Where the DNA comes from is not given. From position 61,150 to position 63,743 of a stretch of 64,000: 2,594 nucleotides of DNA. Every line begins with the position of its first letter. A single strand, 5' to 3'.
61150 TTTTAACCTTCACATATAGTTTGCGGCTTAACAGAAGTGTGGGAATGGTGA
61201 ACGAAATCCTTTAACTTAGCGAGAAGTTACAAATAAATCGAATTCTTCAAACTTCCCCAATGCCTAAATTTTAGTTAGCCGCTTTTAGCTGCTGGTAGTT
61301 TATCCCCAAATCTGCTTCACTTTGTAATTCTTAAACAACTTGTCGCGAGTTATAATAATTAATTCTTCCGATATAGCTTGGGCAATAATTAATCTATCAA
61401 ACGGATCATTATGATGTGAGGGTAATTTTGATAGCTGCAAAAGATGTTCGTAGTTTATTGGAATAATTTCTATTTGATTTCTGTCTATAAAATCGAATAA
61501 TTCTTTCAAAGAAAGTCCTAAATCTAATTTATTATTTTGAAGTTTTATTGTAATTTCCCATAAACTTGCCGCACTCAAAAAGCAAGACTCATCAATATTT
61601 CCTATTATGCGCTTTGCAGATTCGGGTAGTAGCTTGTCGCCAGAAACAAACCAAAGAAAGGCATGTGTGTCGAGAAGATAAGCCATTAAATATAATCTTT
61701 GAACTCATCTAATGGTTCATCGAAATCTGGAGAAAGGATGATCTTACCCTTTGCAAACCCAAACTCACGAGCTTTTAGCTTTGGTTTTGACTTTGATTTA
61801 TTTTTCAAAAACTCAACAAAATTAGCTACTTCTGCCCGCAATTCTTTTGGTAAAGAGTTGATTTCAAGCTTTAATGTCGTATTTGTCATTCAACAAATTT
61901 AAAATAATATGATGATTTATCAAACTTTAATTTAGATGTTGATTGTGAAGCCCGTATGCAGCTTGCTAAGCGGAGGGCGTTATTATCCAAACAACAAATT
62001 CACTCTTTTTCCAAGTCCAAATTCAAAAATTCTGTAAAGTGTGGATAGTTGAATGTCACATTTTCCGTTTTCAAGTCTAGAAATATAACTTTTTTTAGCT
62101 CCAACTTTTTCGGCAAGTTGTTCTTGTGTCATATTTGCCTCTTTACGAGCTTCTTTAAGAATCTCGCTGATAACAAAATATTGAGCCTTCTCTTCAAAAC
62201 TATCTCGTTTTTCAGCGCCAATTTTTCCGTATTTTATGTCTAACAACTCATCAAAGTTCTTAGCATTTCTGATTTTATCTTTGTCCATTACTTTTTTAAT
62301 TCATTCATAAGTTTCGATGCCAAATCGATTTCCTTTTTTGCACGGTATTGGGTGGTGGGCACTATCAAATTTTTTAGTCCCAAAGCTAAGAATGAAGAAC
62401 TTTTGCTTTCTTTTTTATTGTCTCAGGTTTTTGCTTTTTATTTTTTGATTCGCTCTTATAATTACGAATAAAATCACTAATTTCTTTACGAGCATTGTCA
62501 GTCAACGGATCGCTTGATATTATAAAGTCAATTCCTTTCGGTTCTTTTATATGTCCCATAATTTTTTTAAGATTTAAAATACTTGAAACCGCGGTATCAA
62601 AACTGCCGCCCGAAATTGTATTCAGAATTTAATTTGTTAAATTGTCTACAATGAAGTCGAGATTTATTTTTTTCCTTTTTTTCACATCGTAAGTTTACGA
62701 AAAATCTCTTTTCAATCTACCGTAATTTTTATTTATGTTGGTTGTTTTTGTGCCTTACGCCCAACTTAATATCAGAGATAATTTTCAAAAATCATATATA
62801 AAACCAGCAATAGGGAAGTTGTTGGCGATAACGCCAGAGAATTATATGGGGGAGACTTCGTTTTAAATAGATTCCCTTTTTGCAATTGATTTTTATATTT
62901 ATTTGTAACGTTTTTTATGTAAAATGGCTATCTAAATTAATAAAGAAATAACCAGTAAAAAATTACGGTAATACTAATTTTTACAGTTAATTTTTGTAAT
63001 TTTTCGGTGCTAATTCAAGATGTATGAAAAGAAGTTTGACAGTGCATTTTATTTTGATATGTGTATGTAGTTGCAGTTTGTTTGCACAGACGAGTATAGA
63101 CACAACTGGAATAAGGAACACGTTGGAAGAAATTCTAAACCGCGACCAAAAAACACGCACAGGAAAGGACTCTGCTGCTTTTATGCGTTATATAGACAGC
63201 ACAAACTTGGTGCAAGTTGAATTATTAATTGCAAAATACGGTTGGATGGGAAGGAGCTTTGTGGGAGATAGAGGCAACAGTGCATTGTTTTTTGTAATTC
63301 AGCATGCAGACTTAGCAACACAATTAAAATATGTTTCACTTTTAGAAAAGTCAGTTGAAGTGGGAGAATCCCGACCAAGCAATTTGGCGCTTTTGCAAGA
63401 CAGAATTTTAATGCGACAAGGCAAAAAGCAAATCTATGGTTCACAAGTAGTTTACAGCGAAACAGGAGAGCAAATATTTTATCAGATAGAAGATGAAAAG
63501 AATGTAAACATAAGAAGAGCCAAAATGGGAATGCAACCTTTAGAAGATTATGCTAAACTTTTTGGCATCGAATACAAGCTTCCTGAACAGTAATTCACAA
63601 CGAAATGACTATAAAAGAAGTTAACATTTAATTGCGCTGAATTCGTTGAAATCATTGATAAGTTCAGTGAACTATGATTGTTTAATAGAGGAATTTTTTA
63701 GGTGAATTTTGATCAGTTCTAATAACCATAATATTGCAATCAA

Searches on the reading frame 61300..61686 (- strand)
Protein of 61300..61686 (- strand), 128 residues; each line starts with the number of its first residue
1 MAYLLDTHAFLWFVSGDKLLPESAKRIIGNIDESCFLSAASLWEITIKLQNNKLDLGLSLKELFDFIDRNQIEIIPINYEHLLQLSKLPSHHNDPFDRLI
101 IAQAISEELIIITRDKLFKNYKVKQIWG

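Call 70: search_protein_families(library=pfam, proteins=[window:61300-61686:-], max_evalue=0.01)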
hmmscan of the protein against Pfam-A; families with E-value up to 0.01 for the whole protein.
window:61300-61686:- (128 aa): 1 family
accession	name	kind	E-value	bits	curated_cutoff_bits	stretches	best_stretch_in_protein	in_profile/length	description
PF01850.27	PIN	-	2.4e-20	73.8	23.6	1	3-122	1-118/120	PIN domain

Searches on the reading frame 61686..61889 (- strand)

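Call 70: search_protein_families(library=pfam, proteins=[window:61686-61889:-], max_evalue=0.01)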
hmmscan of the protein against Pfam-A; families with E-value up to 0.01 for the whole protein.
window:61686-61889:- (67 aa): 1 family
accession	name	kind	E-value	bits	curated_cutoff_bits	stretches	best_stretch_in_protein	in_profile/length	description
PF10047.15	DUF2281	-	2.8e-17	63.5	26.5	1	7-66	3-64/64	Protein of unknown function (DUF2281)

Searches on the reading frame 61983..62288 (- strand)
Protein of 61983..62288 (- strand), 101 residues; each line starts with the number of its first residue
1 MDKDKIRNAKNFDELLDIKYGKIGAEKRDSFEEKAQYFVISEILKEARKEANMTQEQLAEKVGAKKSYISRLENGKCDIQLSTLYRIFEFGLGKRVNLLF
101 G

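Call 70: search_protein_families(library=pfam, proteins=[window:61983-62288:-], max_evalue=0.01)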
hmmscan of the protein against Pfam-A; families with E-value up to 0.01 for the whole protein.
window:61983-62288:- (101 aa): 9 families
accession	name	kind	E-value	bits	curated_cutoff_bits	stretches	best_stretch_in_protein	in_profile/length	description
PF01381.28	HTH_3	-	2.6e-13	50.2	23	1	44-89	1-46/55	Helix-turn-helix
PF12844.13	HTH_19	-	2.1e-10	40.8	30.2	1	43-89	3-49/64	Helix-turn-helix domain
PF13560.12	HTH_31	-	7.5e-09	36.2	27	1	44-84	6-47/64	Helix-turn-helix domain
PF13443.12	HTH_26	-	1.8e-05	25.3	22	1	44-87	2-46/63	Cro/C1-type HTH DNA-binding domain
PF13413.12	HTH_25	-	4.4e-05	23.7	24.6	1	43-77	1-35/62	Helix-turn-helix domain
PF13744.12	HTH_37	-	0.00013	22.1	27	1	24-78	6-57/80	Helix-turn-helix domain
PF17762.8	HTH_ParB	-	0.001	19.6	22.6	1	43-70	11-38/102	ParB HTH domain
PF13412.12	HTH_24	-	0.0011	18.9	21.9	1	42-71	7-36/48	Winged helix-turn-helix DNA-binding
PF05269.17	Phage_CII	-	0.0012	19.5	21.3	1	49-92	20-62/91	Bacteriophage CII protein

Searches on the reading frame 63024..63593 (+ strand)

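Call 47: search_protein_families(library=pfam, proteins=[window:63024-63593:+], max_evalue=0.0001)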
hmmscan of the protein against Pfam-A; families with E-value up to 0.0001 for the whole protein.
window:63024-63593:+ (189 aa): 1 family
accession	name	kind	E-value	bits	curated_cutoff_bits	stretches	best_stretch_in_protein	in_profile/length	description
PF20329.3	DUF6624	-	4.8e-21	75.5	27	1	51-185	34-169/173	Family of unknown function (DUF6624)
